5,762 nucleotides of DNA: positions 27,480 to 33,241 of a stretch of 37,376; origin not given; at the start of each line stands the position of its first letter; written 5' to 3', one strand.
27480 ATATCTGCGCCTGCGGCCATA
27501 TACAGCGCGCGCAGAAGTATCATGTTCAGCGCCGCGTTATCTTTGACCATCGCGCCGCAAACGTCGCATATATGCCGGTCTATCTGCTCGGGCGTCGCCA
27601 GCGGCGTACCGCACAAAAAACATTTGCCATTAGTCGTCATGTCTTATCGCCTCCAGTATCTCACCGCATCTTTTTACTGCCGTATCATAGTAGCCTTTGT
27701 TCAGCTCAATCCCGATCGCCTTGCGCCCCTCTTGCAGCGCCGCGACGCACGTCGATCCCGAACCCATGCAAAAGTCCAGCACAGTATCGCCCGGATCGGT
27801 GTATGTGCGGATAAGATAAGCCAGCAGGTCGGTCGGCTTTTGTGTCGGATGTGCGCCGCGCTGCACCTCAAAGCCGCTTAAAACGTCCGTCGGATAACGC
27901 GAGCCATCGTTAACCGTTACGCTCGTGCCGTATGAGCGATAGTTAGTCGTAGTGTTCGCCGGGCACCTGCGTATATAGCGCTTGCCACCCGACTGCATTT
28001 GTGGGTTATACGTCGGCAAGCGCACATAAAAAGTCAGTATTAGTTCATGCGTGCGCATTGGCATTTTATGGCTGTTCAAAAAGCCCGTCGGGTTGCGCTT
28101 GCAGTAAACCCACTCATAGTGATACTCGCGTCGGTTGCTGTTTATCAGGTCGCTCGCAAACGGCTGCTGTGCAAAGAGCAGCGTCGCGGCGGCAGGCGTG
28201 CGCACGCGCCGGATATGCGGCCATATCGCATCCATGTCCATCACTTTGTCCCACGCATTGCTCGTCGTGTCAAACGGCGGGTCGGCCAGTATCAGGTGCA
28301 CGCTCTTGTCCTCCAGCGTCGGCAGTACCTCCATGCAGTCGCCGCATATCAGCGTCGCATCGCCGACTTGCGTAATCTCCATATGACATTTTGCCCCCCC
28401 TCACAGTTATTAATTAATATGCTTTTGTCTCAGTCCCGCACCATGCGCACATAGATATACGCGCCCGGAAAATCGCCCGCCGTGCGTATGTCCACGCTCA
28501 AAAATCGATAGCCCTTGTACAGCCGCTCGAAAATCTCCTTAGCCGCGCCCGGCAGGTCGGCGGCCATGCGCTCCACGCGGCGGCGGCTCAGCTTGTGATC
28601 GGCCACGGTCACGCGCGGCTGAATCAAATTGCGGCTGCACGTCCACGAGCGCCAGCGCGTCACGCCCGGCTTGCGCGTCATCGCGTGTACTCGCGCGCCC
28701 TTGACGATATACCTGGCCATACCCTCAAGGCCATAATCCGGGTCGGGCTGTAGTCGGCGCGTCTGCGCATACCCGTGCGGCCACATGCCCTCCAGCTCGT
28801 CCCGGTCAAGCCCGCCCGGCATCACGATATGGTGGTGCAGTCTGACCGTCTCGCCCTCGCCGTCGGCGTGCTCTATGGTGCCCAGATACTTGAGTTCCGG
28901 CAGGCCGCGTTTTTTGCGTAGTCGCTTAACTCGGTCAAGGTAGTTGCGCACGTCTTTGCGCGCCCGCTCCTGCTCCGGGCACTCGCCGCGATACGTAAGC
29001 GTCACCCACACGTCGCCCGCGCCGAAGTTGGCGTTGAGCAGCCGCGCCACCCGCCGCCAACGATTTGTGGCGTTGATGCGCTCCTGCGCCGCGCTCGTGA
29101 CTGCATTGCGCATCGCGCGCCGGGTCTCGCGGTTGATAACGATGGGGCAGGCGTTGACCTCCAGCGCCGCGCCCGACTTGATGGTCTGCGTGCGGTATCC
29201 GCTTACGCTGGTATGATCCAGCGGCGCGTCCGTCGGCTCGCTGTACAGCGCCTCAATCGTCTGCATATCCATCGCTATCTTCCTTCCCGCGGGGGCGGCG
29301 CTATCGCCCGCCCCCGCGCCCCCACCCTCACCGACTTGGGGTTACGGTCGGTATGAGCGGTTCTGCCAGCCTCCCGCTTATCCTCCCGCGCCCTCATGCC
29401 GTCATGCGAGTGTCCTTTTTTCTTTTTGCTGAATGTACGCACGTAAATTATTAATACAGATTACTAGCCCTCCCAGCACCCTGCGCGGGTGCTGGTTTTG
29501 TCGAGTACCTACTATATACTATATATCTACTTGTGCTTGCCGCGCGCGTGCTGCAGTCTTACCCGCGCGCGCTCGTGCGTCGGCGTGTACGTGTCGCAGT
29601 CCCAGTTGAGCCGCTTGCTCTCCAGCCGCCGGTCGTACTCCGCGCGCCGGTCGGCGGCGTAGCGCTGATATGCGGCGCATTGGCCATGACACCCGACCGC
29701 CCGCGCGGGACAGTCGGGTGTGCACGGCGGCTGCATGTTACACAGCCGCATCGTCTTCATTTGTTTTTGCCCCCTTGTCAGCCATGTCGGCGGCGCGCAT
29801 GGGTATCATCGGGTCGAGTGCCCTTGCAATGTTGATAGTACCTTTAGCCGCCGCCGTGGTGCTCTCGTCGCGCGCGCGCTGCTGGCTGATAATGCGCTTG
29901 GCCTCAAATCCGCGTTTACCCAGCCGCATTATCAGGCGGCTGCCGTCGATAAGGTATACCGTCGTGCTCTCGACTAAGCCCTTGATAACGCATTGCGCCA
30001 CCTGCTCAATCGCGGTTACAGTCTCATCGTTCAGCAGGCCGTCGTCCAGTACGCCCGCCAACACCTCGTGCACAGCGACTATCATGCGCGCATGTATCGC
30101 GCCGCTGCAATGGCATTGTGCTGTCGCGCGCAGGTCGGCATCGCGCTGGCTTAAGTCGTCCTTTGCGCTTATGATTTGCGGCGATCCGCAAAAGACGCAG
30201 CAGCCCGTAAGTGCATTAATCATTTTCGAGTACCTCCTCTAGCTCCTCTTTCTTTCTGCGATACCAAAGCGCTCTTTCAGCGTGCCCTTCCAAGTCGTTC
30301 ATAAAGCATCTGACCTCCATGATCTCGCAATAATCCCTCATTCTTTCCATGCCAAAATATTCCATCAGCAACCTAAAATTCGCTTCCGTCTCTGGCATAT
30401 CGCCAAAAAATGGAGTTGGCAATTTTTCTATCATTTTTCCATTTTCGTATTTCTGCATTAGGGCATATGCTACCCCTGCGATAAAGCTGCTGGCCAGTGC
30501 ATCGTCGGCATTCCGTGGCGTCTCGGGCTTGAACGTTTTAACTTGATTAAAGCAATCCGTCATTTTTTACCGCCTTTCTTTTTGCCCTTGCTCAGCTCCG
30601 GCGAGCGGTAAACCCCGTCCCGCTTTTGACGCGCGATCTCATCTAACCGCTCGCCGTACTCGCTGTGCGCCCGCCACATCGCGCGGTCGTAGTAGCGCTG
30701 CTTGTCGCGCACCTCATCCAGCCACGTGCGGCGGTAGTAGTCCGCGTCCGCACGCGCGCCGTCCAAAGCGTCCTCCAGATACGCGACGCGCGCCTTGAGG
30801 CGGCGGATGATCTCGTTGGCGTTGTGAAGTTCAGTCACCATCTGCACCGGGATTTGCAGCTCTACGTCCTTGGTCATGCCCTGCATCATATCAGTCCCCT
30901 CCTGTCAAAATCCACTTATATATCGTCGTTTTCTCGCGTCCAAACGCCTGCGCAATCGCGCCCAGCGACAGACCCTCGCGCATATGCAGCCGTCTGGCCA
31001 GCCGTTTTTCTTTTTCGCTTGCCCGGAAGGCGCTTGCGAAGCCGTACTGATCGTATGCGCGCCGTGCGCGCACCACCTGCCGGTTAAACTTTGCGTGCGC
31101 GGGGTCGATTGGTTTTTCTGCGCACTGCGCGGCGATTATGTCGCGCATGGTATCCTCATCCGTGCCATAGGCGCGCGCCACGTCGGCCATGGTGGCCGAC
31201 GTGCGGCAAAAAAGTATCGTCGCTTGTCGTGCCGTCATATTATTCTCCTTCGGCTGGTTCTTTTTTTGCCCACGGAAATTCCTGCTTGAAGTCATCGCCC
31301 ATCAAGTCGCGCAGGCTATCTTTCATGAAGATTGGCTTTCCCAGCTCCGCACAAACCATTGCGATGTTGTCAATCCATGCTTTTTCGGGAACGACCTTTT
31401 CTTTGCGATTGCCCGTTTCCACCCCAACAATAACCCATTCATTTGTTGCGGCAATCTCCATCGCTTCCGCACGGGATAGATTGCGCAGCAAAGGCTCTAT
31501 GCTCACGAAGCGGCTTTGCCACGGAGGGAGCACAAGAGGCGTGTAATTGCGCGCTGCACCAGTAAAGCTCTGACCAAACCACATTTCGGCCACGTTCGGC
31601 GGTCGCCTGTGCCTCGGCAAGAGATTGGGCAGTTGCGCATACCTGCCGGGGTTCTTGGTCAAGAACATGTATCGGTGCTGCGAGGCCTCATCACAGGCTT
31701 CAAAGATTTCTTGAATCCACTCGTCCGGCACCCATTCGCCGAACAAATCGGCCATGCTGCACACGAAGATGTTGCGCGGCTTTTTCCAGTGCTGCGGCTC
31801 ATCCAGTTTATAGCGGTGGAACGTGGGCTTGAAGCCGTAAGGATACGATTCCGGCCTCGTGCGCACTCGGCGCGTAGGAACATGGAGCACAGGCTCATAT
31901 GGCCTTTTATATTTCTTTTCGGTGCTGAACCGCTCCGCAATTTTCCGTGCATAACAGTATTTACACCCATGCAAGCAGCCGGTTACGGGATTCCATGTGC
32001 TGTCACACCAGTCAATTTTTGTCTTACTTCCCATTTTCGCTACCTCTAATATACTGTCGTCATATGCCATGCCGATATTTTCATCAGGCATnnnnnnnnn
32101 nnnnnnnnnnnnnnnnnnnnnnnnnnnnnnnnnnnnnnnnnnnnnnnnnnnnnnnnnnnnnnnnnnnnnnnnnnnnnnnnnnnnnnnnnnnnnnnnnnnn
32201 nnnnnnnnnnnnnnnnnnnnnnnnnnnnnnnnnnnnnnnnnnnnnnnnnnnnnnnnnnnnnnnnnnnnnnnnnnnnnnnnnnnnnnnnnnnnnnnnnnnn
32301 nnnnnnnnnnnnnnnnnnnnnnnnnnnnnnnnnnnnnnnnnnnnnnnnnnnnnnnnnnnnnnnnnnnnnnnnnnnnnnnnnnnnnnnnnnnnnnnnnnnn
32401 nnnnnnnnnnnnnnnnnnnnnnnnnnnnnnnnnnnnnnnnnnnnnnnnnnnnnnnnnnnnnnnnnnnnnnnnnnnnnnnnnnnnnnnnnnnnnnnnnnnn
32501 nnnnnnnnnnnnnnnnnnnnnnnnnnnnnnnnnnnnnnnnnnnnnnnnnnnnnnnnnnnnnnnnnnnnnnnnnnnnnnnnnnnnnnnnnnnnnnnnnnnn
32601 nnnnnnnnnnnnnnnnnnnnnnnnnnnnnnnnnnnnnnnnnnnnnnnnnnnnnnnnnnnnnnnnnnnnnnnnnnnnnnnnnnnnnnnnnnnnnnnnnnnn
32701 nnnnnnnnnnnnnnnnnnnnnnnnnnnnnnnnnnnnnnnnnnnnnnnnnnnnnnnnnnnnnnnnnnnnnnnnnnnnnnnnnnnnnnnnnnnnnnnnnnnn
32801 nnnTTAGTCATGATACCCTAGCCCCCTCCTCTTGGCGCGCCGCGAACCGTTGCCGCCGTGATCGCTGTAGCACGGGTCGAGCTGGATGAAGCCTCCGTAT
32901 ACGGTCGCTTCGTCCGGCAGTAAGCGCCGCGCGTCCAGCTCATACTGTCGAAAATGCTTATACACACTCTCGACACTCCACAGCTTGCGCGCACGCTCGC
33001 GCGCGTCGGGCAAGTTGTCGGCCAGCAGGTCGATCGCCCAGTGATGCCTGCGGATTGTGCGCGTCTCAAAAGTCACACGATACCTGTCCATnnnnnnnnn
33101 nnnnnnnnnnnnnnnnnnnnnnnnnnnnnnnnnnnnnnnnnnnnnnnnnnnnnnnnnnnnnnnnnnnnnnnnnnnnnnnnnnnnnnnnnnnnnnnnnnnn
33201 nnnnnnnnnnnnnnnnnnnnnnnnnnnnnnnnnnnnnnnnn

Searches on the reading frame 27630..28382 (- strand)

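Call 32: search_protein_families(library=pfam, proteins=[window:27630-28382:-], max_evalue=0.01)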
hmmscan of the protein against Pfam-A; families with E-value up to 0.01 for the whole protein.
window:27630-28382:- (250 aa): 2 families
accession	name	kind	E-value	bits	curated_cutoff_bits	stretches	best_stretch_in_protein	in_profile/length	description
PF01555.25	N6_N4_Mtase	-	8.2e-26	91.7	26.7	1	28-237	1-221/221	DNA methylase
PF13649.12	Methyltransf_25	-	0.008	17.3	27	0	201-239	1-41/97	Methyltransferase domain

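Call 33: search_protein_families(library=phrogs, proteins=[window:27630-28382:-], max_evalue=0.001)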
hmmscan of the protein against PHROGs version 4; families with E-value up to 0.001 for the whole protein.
window:27630-28382:- (250 aa): 12 families
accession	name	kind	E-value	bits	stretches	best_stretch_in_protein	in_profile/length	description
phrog_67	-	other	9.9e-69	234.2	1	8-241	123-345/743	DNA methyltransferase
phrog_12862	-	unknown function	1.4e-33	116.8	1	10-128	4-122/149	-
phrog_18293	-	other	5.7e-31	107.9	1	153-241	20-109/119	methyltransferase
phrog_3008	-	other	2.3e-25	90.3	1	175-243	147-215/244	DNA methyltransferase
phrog_498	-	other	6.8e-24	85.3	1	5-241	197-422/633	DNA methyltransferase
phrog_6952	-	other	2.4e-17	64.4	1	165-241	99-177/181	DNA methyltransferase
phrog_23085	-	unknown function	2.2e-14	54.3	1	176-241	42-107/138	-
phrog_6025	-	other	1.2e-12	48.9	1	7-95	10-110/192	DNA methyltransferase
phrog_23148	-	unknown function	5.8e-12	47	1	174-238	81-145/165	-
phrog_8769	-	other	6.8e-12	46.1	1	189-239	3-53/71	methyltransferase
phrog_16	-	DNA, RNA and nucleotide metabolism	5.6e-09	35.8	1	175-241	845-911/986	DNA helicase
phrog_18146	-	other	1.8e-07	31.4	1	183-229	54-101/452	DNA methyltransferase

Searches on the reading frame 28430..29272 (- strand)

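Call 32: search_protein_families(library=pfam, proteins=[window:28430-29272:-], max_evalue=0.01)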
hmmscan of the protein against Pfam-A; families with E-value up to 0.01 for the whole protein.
window:28430-29272:- (280 aa): 1 family
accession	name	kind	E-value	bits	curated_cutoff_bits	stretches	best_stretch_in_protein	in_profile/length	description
PF23343.2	REP_ORF2-G2P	-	1.9e-11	44.5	27.8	1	88-191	2-97/99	Replication-associated protein ORF2/G2P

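Call 33: search_protein_families(library=phrogs, proteins=[window:28430-29272:-], max_evalue=0.001)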
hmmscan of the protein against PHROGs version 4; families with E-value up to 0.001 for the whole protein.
window:28430-29272:- (280 aa): 2 families
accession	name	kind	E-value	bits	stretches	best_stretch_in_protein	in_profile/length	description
phrog_3584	-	DNA, RNA and nucleotide metabolism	5.1e-69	233.6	1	26-279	5-248/265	replication initiation protein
phrog_3419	-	DNA, RNA and nucleotide metabolism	3e-11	44.4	1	43-234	67-247/289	rolling circle DNA replication initiation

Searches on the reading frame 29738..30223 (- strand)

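Call 32: search_protein_families(library=pfam, proteins=[window:29738-30223:-], max_evalue=0.01)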
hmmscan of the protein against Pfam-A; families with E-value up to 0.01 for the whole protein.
window:29738-30223:- (161 aa): 0 families

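Call 33: search_protein_families(library=phrogs, proteins=[window:29738-30223:-], max_evalue=0.001)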
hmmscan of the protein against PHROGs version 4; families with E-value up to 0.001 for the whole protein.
window:29738-30223:- (161 aa): 1 family
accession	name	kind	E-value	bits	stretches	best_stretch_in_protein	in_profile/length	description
phrog_24368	-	unknown function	3.8e-05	24.9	1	6-45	7-46/131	-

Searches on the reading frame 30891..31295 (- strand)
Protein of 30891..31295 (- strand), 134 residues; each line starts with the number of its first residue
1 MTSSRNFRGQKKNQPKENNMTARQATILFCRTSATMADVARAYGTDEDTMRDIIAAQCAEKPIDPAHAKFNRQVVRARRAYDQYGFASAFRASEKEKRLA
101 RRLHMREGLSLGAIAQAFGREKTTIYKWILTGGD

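Call 32: search_protein_families(library=pfam, proteins=[window:30891-31295:-], max_evalue=0.01)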
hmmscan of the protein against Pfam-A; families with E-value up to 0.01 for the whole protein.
window:30891-31295:- (134 aa): 5 families
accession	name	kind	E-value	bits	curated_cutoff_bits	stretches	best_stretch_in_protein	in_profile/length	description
PF13384.12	HTH_23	-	1.8e-06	28.1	24.6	1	92-129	2-38/50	Homeodomain-like domain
PF13518.12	HTH_28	-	4.9e-05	23.8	25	0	104-129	8-33/52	Helix-turn-helix domain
PF13936.12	HTH_38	-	0.00013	22.1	27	1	96-127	9-39/44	Helix-turn-helix domain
PF13551.12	HTH_29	-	0.00016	22.1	28.1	0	103-129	6-33/64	Winged helix-turn helix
PF13560.12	HTH_31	-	0.004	17.9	27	0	99-128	5-34/64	Helix-turn-helix domain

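Call 33: search_protein_families(library=phrogs, proteins=[window:30891-31295:-], max_evalue=0.001)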
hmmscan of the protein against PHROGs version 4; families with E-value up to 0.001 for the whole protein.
window:30891-31295:- (134 aa): 4 families
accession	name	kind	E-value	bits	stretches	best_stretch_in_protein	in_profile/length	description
phrog_664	-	DNA, RNA and nucleotide metabolism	7.6e-05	23.6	1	72-130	67-122/210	DNA binding protein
phrog_9129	-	unknown function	0.00013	23.1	0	86-127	63-104/184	-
phrog_31231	-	unknown function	0.00043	21.6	0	12-73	64-124/138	-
phrog_7545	-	DNA, RNA and nucleotide metabolism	0.00044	21.5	0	100-129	10-39/160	HNH endonuclease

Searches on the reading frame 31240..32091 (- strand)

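Call 14: search_protein_families(library=phrogs, proteins=[window:31240-32091:-], max_evalue=0.01)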
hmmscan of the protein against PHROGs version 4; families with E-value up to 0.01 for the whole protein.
window:31240-32091:- (283 aa): 2 families
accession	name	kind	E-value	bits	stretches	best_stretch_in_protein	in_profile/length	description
phrog_2045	-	unknown function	1.6e-67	229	1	20-269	1-241/299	-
phrog_13321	-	unknown function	2.9e-06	27.6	1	23-62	36-75/307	-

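Call 15: search_protein_families(library=pfam, proteins=[window:31240-32091:-], max_evalue=0.01)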
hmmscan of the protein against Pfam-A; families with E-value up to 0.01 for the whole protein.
window:31240-32091:- (283 aa): 2 families
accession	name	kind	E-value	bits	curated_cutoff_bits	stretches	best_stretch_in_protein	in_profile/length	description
PF07505.17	DUF5131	-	1.1e-46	159.8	28.9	1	23-258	1-214/243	Protein of unknown function (DUF5131)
PF04055.27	Radical_SAM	-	0.0018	18.9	29.5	0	34-70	2-31/166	Radical SAM superfamily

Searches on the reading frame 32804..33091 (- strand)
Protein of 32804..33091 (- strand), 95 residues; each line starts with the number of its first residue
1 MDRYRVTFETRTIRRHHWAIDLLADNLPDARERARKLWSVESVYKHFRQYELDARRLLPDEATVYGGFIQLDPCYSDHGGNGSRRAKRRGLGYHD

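Call 17: find_related_loci(query=window:32804-33091:-, collection=viral_contigs, flank=3000)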
Query window:32804-33091:- (95 aa) in viral_contigs; peptide patterns used: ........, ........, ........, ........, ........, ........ (x = any residue, [..] = any of these).
9 stretches matched a pattern; 3 encode a relative of the query (tblastn E <= 1e-3); 3 distinct loci.
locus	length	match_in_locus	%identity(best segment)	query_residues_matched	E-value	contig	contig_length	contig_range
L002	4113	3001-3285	92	1-95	4e-58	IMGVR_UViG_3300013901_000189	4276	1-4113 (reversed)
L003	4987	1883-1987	43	46-73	3e-5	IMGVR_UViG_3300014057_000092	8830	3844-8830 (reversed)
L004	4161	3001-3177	32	16-73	5e-5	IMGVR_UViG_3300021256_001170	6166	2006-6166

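Call 19: find_homologous_proteins(query=window:32804-33091:-)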
Query window:32804-33091:- (95 aa): 11 proteins with E <= 0.001 among 13 candidates.
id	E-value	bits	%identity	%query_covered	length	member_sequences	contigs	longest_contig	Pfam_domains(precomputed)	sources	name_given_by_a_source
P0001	5.8e-59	214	99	100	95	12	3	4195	-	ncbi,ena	-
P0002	8.3e-59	214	99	100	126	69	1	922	-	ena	-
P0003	1.5e-56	207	96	99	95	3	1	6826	-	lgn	-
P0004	3.6e-55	202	94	100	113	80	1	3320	-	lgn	-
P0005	4.1e-54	199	92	100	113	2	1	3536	-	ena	-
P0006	6.8e-54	198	95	100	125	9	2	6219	-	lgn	-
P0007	1.4e-50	188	88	100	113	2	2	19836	-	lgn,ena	-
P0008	4.4e-50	186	84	100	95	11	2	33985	-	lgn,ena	-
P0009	6.8e-50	185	89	100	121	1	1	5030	-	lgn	-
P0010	1.8e-48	181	84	100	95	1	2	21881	-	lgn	-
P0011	3.3e-47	177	83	98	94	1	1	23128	-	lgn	-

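Call 20: find_encoding_contigs(protein=P0008, flank=3000, max_places=4)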
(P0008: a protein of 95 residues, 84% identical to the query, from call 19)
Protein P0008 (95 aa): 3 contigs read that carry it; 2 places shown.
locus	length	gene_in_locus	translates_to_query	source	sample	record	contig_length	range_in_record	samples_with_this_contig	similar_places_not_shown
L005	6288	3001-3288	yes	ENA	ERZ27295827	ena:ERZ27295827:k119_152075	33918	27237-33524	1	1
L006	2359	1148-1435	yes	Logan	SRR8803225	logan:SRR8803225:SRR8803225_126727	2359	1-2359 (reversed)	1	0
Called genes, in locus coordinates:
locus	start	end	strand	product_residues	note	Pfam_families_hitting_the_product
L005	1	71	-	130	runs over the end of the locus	-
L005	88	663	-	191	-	PF12728:HTH_17 (faint)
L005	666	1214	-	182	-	-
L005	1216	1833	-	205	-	-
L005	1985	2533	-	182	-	PF01381:HTH_3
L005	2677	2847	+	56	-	-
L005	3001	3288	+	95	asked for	-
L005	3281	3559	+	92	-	-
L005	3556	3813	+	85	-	-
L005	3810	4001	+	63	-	-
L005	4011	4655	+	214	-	PF25084:LbH_EIF2B, PF25087:GMPPB_C (faint), PF00132:Hexapep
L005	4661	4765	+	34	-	-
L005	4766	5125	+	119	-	-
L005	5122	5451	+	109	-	-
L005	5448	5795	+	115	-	-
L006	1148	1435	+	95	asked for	-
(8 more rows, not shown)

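Call 21: find_encoding_contigs(protein=P0010, flank=3000, max_places=4)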
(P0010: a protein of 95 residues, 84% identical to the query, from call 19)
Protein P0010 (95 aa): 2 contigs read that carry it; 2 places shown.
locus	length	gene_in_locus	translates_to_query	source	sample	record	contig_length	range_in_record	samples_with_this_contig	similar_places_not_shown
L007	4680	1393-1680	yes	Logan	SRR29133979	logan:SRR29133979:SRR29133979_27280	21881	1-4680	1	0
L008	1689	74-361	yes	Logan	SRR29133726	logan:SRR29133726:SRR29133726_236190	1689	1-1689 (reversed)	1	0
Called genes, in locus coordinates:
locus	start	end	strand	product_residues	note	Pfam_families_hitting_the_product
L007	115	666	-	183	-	PF13560:HTH_31 (faint), PF01381:HTH_3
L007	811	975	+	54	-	-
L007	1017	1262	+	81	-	-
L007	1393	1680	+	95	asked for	-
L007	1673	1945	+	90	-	-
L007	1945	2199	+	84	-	-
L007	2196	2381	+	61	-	-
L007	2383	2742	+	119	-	-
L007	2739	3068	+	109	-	-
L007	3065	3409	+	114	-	-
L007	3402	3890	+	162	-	-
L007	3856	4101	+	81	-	-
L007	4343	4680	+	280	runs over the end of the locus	PF23343:REP_ORF2-G2P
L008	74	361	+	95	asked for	-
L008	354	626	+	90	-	-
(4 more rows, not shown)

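Call 22: find_encoding_contigs(protein=P0011, flank=3000, max_places=4)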
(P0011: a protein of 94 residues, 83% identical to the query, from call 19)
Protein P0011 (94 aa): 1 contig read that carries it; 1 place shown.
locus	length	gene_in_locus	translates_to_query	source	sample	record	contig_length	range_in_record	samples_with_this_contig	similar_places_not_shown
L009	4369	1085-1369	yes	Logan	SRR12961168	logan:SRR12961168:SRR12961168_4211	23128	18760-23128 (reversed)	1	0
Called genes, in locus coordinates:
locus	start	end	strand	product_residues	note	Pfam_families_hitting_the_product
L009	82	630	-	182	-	PF13560:HTH_31 (weak), PF01381:HTH_3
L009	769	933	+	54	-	-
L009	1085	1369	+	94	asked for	-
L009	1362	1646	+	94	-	-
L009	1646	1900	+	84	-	-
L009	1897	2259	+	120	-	-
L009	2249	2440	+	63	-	-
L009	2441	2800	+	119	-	-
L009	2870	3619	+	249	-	PF07505:DUF5131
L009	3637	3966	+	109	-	-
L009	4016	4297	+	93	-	-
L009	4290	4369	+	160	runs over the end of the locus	-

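Call 23: find_encoding_contigs(protein=P0007, flank=3000, max_places=4)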
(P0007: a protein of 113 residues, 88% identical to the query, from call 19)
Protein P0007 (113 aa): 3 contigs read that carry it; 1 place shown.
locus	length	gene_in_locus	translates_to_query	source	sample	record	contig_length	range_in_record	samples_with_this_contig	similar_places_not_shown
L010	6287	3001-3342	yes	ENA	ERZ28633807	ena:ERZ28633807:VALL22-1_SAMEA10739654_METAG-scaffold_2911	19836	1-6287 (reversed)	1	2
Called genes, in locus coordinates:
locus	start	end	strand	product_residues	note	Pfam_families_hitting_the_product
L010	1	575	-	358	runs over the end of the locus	PF26125:AcrVA2-like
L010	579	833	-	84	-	-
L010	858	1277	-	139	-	-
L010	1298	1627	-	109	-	PF00583:Acetyltransf_1, PF13508:Acetyltransf_7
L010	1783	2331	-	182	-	PF13560:HTH_31 (weak), PF01381:HTH_3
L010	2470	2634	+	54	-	-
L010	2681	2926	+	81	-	-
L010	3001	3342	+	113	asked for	-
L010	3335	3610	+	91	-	-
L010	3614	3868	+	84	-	-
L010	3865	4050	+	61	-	-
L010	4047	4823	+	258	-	PF07505:DUF5131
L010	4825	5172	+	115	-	-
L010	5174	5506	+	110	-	-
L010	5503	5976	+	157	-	-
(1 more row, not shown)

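Call 68: search_solved_structures(query=A4, max_evalue=1)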
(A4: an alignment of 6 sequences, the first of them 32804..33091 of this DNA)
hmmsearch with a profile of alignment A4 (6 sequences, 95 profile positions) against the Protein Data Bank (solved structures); distinct sequences matched with E-value up to 1: 1.
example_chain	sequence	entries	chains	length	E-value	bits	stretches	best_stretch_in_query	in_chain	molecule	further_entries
5uwz_A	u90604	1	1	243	0.29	15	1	14-82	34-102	Aldehyde decarbonylase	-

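Call 69: search_protein_families(library=ncbifam, proteins=[window:32804-33091:-], max_evalue=0.1)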
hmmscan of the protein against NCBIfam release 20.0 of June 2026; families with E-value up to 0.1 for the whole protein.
window:32804-33091:- (95 aa): 1 family
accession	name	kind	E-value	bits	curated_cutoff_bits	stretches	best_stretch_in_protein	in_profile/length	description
NF041329.1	CmeU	subfamily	0.013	15.9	80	1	38-64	43-69/75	CmeU family protein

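Call 71: find_encoding_contigs(protein=P0009, flank=5000, max_places=3)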
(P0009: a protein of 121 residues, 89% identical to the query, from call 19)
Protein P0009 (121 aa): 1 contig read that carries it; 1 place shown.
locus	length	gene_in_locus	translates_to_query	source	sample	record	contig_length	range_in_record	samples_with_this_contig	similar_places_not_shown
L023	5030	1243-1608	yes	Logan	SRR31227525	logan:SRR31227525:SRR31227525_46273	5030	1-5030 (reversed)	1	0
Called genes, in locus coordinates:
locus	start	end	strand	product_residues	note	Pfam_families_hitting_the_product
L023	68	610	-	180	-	PF13560:HTH_31 (weak), PF01381:HTH_3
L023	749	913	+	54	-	-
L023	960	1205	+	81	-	-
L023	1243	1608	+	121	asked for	-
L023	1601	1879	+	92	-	-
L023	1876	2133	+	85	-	-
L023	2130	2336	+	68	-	-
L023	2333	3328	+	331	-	-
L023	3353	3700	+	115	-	PF13384:HTH_23 (faint), PF13518:HTH_28 (faint), PF13551:HTH_29 (faint)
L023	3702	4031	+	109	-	-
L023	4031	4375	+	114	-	-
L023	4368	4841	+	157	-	-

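Call 72: find_encoding_contigs(protein=P0006, flank=6000, max_places=3)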
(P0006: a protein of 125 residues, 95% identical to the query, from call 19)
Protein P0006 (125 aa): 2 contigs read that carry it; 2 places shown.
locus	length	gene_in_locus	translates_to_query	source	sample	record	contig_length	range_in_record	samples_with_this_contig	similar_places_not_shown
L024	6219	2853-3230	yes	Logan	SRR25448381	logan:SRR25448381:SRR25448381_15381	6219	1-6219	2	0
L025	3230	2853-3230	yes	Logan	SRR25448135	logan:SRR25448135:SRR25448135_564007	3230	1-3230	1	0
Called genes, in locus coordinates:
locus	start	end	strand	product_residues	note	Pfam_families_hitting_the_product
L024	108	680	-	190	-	PF12728:HTH_17 (faint)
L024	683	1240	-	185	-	-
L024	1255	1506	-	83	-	-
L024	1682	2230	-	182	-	PF13560:HTH_31 (weak), PF01381:HTH_3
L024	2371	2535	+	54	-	-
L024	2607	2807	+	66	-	-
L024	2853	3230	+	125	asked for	-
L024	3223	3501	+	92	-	-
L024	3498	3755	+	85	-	-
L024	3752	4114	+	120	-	-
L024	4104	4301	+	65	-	-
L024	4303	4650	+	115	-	-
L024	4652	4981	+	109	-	-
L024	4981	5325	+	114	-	-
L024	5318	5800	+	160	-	-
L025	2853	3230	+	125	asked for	?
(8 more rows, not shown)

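Call 74: predict_structure(alignment_id=A4)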
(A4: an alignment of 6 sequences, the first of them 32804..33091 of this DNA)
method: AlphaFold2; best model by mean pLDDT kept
length: 95 residues; sequences in the alignment: 6
mean_pLDDT: 46.2   pTM: 0.25
mean pLDDT of the five models: 46.2, 43.3, 40.9, 38.5, 33.4
residues with pLDDT >= 90: 0; 70-90: 0; 50-70: 32; < 50: 63
segments of 3 or more residues with pLDDT < 50: 1-18, 51-95
pLDDT, mean of each block of 10 residues (from residue 1): 33 45 59 64 57 46 37 37 42 37
secondary structure, 60 per line:
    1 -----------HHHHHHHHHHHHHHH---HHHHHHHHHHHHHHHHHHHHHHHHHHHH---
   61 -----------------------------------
elements in order: H12-26 H30-57

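Call 83: find_related_loci(query=A4, collection=genome_contigs, flank=3000)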
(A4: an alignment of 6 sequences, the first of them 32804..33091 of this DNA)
Query A4 (95 aa) in genome_contigs; peptide patterns used: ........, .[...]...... (x = any residue, [..] = any of these).
36 stretches matched a pattern, but none encodes a relative of the query by tblastn (E <= 1e-3).
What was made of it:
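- Tried and rejected: GTDB has none (call 83).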
